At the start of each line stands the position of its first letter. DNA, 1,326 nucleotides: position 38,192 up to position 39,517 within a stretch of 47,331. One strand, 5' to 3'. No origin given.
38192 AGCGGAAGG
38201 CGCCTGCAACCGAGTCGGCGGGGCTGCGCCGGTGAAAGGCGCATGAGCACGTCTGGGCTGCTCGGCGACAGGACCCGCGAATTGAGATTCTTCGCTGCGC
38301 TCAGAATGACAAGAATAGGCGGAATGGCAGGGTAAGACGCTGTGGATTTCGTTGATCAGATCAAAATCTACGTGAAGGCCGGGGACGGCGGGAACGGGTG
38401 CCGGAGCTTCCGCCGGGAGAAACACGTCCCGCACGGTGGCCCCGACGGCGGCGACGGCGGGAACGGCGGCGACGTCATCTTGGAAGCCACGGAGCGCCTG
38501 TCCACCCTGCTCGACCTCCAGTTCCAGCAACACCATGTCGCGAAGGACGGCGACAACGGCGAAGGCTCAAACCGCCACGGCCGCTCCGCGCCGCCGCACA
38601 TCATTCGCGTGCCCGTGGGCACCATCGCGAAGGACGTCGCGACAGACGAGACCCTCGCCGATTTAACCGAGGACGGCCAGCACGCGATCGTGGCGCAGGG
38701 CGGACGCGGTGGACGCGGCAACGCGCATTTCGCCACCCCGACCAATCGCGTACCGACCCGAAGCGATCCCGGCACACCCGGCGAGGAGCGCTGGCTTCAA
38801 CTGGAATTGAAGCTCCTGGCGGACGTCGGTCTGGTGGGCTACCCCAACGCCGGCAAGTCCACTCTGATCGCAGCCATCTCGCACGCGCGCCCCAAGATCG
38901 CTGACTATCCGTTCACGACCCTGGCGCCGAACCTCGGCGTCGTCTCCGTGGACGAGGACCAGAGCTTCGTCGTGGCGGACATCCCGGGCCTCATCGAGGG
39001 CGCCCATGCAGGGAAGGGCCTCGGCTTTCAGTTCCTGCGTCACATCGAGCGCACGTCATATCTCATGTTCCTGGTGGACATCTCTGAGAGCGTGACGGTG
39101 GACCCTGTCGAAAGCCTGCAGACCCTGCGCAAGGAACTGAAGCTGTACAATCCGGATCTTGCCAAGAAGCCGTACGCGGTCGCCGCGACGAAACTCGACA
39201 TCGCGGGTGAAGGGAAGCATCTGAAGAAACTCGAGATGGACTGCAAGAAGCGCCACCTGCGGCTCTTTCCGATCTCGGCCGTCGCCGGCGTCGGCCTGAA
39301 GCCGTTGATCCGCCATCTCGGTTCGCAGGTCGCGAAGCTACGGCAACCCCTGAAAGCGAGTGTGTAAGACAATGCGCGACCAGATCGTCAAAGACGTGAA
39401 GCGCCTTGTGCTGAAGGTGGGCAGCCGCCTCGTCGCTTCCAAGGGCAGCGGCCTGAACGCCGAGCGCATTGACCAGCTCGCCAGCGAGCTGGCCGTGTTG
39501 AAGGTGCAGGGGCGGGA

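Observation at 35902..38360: Roughly 2.4 kb partly low-GC insertion between rpmA and obg, bounded by direct repeats that duplicate the obg start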

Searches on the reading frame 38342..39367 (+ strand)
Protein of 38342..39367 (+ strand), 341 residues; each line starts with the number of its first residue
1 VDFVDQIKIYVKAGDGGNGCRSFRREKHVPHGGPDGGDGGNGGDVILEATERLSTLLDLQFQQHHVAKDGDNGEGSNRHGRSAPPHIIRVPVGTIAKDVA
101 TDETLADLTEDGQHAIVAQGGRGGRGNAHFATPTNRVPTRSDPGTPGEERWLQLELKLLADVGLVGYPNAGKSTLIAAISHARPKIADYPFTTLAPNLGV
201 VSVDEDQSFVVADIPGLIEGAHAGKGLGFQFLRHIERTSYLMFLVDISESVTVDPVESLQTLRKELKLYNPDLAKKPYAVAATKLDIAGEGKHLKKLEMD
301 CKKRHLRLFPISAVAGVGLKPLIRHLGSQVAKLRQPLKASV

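Call 8: search_protein_families(library=pfam, proteins=[window:38342-39367:+], max_evalue=0.1)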
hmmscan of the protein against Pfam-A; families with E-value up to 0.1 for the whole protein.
window:38342-39367:+ (341 aa): 3 families
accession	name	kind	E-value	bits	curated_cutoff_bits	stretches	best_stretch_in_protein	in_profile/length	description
PF01018.28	GTP1_OBG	-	1.6e-62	210.1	27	1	4-158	1-155/155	GTP1/OBG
PF01926.29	MMR_HSR1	-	1.5e-24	86.7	21.9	1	161-284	1-113/113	50S ribosome-binding GTPase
PF02421.24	FeoB_N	-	3.4e-08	33.6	27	1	162-217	3-57/156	Ferrous iron transport protein B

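Call 9: search_protein_families(library=ncbifam, proteins=[window:38342-39367:+], max_evalue=0.1)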
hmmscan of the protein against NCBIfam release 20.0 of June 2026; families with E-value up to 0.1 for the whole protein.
window:38342-39367:+ (341 aa): 23 families
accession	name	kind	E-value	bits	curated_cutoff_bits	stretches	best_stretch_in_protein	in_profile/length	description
NF008955.0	PRK12297.1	equivalog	2.7e-144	481.3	406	1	1-335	1-333/429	GTPase ObgE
TIGR02729.1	Obg_CgtA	equivalog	2e-135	451.1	280.25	1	3-328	1-326/329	Obg family GTPase CgtA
NF008956.1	PRK12299.1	equivalog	7.9e-135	449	300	1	3-330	2-325/327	GTPase ObgE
NF008954.1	PRK12296.1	equivalog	5e-112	374.7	377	1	2-335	3-344/470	GTPase ObgE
NF007171.0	PRK09602.1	subfamily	6.8e-25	87.7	387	2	161-204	4-47/397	YchF-related putative GTPase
TIGR00092.1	TIGR00092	equivalog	9.4e-19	67.8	279.2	1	162-276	5-143/368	redox-regulated ATPase YchF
TIGR03156.1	GTP_HflX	equivalog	1.2e-12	47.5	216.75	1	160-328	190-349/351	GTPase HflX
NF000908.1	PRK00089.1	equivalog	5.9e-12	45.5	237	1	162-330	6-167/291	GTPase Era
NF008280.0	PRK11058.1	equivalog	8.7e-11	41.2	441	1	161-329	199-360/426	ribosome rescue GTPase HflX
TIGR03594.1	GTPase_EngA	equivalog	3.3e-09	36.3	306.7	1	162-331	3-161/432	ribosome biogenesis GTPase Der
TIGR00436.1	era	equivalog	2.8e-07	30.2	116.25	1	162-268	3-112/270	GTPase Era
TIGR00231.1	small_GTP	domain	3.3e-07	30.2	42.5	1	161-289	5-126/164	GTP-binding protein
NF007071.0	PRK09518.1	equivalog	4.4e-06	25.5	953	1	160-253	445-542/706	bifunctional cytidylate kinase/GTPase Der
TIGR00437.1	feoB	equivalog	0.00013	20.8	315.65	1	166-217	1-51/594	ferrous iron transport protein B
TIGR03918.1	GTP_HydF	equivalog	0.00025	20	325.55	1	161-331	9-168/392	[FeFe] hydrogenase H-cluster maturation GTPase HydF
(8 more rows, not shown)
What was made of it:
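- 38342..39367 (+): obg (GTPase ObgE/CgtA), intact, with a GTG start. NCBIfam equivalog models match residues 1-335 (call 9).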

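Call 10: find_related_loci(query=window:38342-39367:+, collection=genome_contigs, flank=8000)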
Query window:38342-39367:+ (341 aa) in genome_contigs; peptide patterns used: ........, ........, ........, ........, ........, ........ (x = any residue, [..] = any of these).
600 stretches matched a pattern (row limit reached: there are more); 598 encode a relative of the query (tblastn E <= 1e-3); the best 80 are kept; 80 distinct loci.
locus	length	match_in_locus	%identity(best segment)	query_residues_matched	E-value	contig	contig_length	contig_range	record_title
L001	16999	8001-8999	68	3-335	4e-128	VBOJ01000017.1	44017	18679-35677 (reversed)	MAG: Nitrospirae bacterium isolate NS_7 14_1009_16_40cm_scaffold_1593, whole genome shotgun sequence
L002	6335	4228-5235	62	3-338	3e-120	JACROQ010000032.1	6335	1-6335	MAG: Nitrospirae bacterium isolate NC_groundwater_1965_Pr3_S-0.2um_50_3 scaffold_177523, whole genome shotgun sequence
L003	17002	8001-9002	57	1-334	3e-115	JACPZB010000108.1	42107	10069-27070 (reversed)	MAG: Deltaproteobacteria bacterium isolate NC_groundwater_878_Pr1_S2p5_43_21 Montesol18_S2p5_coassembly_scaffold_1257928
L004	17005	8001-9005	56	1-335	5e-113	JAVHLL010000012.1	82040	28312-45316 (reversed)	MAG: Thermodesulfovibrionales bacterium isolate Ess09-11 NODE_126_length_82040_cov_504.961164, whole genome shotgun sequ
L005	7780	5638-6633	57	2-334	1e-112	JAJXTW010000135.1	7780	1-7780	MAG: Nitrospirae bacterium isolate BP4.bin67 NODE_13722_length_7780_cov_1.372534, whole genome shotgun sequence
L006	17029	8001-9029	56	1-340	8e-111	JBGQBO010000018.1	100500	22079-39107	MAG: Terriglobia bacterium isolate OBJ2_061818_110_62 k141_1786423_length_100500_cov_16.0000, whole genome shotgun seque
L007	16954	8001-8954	57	3-323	7e-109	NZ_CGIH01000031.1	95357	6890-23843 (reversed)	Syntrophomonas zehnderi OL-4, whole genome shotgun sequence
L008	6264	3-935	65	24-334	4e-108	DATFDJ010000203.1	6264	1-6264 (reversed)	MAG TPA_asm: Nitrospira sp. isolate SMAG_U8577 k141_1882086, whole genome shotgun sequence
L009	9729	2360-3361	55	1-334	1e-107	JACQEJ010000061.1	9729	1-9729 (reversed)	MAG: Deltaproteobacteria bacterium isolate NC_groundwater_1018_Pr1_S-0.65um_46_20 Montesol18_Sp65_coassembly_scaffold_31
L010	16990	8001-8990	56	3-333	2e-106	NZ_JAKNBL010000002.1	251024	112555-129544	Pelotomaculum terephthalicicum JT 2, whole genome shotgun sequence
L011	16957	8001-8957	59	3-322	5e-105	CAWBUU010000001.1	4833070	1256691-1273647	MAG: Terriglobia bacterium isolate MFD00822.bin.2.2 genome assembly, contig: contig_14712, whole genome shotgun sequence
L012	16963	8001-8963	57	3-324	2e-104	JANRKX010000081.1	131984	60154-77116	MAG: Acidobacteriota bacterium isolate bins.235 k141_1087241, whole genome shotgun sequence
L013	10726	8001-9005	56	1-335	6e-104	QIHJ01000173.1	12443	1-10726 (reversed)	MAG: Candidatus Dadabacteria bacterium isolate SZUA-126 Ga0063293_10005026, whole genome shotgun sequence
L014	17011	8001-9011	55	3-335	2e-103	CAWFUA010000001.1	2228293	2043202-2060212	MAG: uncultured Acidobacteriaceae bacterium isolate MFD01476.bin.1.148 genome assembly, contig: contig_10977, whole geno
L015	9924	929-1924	53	3-333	4e-103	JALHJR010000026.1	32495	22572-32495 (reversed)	MAG: Tepidanaerobacter acetatoxydans isolate 8-LJY_011 scaffold_268, whole genome shotgun sequence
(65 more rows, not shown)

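Call 12: find_encoding_contigs(protein=window:38342-39367:+, flank=10000, max_places=10)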
Protein window:38342-39367:+ (341 aa): 3 contigs read that carry it; 3 places shown.
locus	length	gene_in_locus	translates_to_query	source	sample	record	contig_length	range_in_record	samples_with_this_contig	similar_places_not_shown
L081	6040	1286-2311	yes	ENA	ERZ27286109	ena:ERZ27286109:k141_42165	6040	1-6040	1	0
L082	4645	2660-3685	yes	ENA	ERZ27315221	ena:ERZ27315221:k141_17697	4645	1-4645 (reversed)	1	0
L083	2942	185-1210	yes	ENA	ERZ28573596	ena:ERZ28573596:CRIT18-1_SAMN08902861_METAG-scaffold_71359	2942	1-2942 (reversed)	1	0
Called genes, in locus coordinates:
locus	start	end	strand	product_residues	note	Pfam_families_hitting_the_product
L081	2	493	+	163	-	?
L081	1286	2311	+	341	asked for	PF01018:GTP1_OBG, PF02421:FeoB_N, PF01926:MMR_HSR1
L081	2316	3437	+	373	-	PF00696:AA_kinase, PF01472:PUA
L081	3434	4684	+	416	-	PF00171:Aldedh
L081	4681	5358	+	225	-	PF01467:CTP_transf_like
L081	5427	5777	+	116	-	PF02410:RsfS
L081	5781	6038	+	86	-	?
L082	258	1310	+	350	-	-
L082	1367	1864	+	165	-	PF02142:MGS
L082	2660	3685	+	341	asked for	PF01018:GTP1_OBG, PF02421:FeoB_N, PF01926:MMR_HSR1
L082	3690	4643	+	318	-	?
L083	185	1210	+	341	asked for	PF01018:GTP1_OBG, PF02421:FeoB_N, PF01926:MMR_HSR1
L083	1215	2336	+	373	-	PF00696:AA_kinase, PF01472:PUA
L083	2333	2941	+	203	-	?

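Call 20: find_homologous_proteins(query=window:38342-39367:+, max_evalue=1e-100)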
Query window:38342-39367:+ (341 aa): 7329 proteins with E <= 1e-100 among 8000 candidates; the best 120 are listed.
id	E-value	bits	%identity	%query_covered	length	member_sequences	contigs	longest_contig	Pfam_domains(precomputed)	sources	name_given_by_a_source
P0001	5.5e-226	767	100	100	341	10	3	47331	PF01926.30,PF02421.25,PF01018.29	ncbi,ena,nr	ncbi:MAG: GTPase ObgE [Nitrospirae bacterium]|nr:MAG: GTPase ObgE [Nitrospirota bacterium]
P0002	1.5e-213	727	96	98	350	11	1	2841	PF01926.30,PF02421.25,PF01018.29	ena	-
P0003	1.4e-206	704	91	100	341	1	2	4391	PF01926.30,PF02421.25,PF01018.29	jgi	-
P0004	4.4e-206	702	91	100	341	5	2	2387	PF01926.30,PF02421.25,PF01018.29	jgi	jgi:GTP-binding protein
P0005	1.7e-204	697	92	99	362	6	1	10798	PF01926.30,PF02421.25,PF01018.29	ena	-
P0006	2.1e-202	690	89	100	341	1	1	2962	PF01926.30,PF02421.25,PF01018.29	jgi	jgi:GTP-binding protein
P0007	8.9e-201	685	90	100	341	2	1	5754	PF01926.30,PF02421.25,PF01018.29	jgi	-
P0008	8.9e-201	685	90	99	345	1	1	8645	PF01926.30,PF02421.25,PF01018.29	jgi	jgi:GTP-binding protein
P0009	1.5e-200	684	90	100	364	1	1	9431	PF01926.30,PF02421.25,PF01018.29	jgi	-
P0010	1.4e-199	681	91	98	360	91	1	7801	PF01926.30,PF02421.25,PF01018.29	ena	-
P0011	5.4e-199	679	90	98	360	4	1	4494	PF01926.30,PF02421.25,PF01018.29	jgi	jgi:GTPase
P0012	1.0e-198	678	91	98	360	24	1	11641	PF01926.30,PF02421.25,PF01018.29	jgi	jgi:GTP-binding protein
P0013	3.8e-197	673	87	100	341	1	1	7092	PF01926.30,PF02421.25,PF01018.29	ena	-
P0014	7.3e-197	672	89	100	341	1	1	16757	PF01926.30,PF02421.25,PF01018.29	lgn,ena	-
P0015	1.1e-196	671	87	100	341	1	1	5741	PF01926.30,PF02421.25,PF01018.29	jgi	-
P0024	5.1e-191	653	88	98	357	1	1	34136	PF01926.30,PF02421.25,PF01018.29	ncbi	-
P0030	2.4e-188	644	83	100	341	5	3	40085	PF01926.30,PF02421.25,PF01018.29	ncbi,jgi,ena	-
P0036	4.1e-187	640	82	100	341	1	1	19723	PF01926.30,PF02421.25,PF01018.29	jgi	-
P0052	9.8e-180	615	81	98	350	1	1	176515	PF01926.30,PF02421.25,PF01018.29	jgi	jgi:GTP-binding protein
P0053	4.3e-179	613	79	100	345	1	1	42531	PF01926.30,PF02421.25,PF01018.29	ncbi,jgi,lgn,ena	-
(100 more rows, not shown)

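Call 21: find_encoding_contigs(protein=P0012, flank=8000, max_places=2)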
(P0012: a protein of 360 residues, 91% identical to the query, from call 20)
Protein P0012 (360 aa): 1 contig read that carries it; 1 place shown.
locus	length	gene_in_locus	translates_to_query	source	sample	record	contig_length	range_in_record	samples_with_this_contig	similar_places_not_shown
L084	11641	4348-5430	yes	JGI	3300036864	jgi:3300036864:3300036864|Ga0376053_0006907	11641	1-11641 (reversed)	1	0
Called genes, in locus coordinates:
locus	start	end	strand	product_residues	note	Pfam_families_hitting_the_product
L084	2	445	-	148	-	?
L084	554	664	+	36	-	-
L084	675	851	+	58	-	-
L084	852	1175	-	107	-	-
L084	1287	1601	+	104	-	PF00829:Ribosomal_L21p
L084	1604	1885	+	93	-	PF01016:Ribosomal_L27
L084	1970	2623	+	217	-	-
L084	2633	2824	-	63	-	-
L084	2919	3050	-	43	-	-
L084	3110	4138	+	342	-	-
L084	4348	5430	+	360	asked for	PF01018:GTP1_OBG, PF01926:MMR_HSR1, PF02421:FeoB_N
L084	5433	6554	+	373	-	PF00696:AA_kinase, PF01472:PUA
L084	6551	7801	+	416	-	PF00171:Aldedh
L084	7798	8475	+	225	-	PF01467:CTP_transf_like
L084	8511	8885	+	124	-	PF02410:RsfS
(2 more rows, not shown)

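Call 22: find_encoding_contigs(protein=P0014, flank=8000, max_places=2)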
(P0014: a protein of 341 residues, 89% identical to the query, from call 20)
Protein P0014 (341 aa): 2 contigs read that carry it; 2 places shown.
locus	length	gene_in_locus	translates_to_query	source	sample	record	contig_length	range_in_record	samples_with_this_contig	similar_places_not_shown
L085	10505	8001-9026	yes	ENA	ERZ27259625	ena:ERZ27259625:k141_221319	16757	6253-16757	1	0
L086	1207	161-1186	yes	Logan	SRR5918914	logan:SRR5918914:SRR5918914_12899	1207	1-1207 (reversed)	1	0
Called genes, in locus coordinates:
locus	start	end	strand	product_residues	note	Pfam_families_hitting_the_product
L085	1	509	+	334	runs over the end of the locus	PF00044:Gp_dh_N, PF02800:Gp_dh_C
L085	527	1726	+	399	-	PF00162:PGK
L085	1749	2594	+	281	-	PF00121:TIM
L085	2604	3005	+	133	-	PF03840:SecG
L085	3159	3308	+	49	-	-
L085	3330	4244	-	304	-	PF01063:Aminotran_4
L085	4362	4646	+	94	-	-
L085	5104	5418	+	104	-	PF00829:Ribosomal_L21p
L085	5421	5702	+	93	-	PF01016:Ribosomal_L27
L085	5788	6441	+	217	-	-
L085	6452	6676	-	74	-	-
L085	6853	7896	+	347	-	PF06785:UPF0242 (faint)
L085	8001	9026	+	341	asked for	PF01018:GTP1_OBG, PF02421:FeoB_N, PF01926:MMR_HSR1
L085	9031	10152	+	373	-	PF00696:AA_kinase, PF01472:PUA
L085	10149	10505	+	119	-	?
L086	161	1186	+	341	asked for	PF01018:GTP1_OBG, PF02421:FeoB_N, PF01926:MMR_HSR1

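Call 23: find_encoding_contigs(protein=P0024, flank=8000, max_places=2)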
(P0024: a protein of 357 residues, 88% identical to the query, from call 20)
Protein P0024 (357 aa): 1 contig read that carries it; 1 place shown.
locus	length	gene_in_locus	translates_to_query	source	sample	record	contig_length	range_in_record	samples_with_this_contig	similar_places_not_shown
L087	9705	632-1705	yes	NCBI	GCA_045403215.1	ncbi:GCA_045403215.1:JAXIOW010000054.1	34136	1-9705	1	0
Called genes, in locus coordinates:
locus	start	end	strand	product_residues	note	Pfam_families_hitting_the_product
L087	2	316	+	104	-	?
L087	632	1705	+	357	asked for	PF01018:GTP1_OBG, PF02421:FeoB_N, PF01926:MMR_HSR1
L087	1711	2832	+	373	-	PF00696:AA_kinase, PF01472:PUA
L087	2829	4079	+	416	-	PF00171:Aldedh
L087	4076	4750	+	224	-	PF01467:CTP_transf_like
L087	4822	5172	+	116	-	PF02410:RsfS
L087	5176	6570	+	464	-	PF24575:TPR_Slam (faint), PF13424:TPR_12 (faint), PF23914:TPR_CcmH_CycH (faint), PF25062:ARM_TT21_N (weak), PF00515:TPR_1 (faint), PF12895:ANAPC3, PF14559:TPR_19, PF17874:TPR_MalT (weak), +12 more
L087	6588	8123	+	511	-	PF01676:Metalloenzyme, PF06415:iPGM_N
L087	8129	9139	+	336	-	PF04055:Radical_SAM, PF06968:BATS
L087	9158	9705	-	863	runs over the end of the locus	PF12704:MacB_PCD, PF02687:FtsX, PF12704:MacB_PCD, PF02687:FtsX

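Call 24: find_encoding_contigs(protein=P0030, flank=8000, max_places=2)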
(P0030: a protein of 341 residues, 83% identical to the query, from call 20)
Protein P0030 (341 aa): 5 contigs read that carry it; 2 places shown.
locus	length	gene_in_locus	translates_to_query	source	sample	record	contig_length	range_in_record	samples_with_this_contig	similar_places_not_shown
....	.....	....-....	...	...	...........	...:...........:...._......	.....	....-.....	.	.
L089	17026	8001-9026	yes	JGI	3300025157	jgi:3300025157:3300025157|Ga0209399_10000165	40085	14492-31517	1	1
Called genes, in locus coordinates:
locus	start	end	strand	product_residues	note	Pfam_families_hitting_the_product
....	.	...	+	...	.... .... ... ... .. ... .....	-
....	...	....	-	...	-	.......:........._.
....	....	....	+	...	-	-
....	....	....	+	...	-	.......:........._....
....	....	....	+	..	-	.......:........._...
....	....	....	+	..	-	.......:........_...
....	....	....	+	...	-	-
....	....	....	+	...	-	-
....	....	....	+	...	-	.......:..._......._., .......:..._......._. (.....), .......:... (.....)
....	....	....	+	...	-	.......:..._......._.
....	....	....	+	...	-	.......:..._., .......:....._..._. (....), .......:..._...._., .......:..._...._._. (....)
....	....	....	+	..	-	-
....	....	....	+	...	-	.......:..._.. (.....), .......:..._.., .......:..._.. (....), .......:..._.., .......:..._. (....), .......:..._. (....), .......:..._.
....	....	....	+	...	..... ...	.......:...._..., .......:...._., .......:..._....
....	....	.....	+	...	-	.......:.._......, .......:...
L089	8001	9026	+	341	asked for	PF01018:GTP1_OBG, PF02421:FeoB_N, PF01926:MMR_HSR1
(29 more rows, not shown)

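Call 50: find_encoding_contigs(protein=P0005, flank=8000, max_places=1)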
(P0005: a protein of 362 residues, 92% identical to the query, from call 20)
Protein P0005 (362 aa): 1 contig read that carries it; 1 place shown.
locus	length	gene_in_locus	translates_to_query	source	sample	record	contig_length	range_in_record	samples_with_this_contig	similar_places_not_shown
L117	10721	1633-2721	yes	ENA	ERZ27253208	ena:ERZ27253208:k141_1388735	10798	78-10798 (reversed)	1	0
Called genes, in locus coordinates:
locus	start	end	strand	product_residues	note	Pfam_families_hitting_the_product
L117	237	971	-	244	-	PF13276:HTH_21, PF00665:rve, PF13683:rve_3, PF13333:rve_2 (weak)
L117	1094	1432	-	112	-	PF01527:HTH_Tnp_1, PF13518:HTH_28 (weak)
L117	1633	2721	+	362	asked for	PF01018:GTP1_OBG, PF01926:MMR_HSR1, PF02421:FeoB_N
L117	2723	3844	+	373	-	PF00696:AA_kinase, PF01472:PUA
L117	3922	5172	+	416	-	PF00171:Aldedh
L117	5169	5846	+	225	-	PF01467:CTP_transf_like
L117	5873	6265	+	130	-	PF02410:RsfS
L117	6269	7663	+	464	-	PF24575:TPR_Slam (faint), PF13424:TPR_12 (faint), PF23914:TPR_CcmH_CycH (faint), PF25062:ARM_TT21_N (weak), PF00515:TPR_1 (faint), PF12895:ANAPC3, PF14559:TPR_19, PF18073:Zn_ribbon_LapB (weak), +12 more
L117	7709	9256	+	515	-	PF01676:Metalloenzyme, PF06415:iPGM_N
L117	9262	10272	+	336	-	PF04055:Radical_SAM, PF06968:BATS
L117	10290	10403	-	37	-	-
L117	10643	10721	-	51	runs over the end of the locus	?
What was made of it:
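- L117 (Obg 92%) could not be read here, because its contig ends in an IS3 element upstream of the promoter (call 50).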
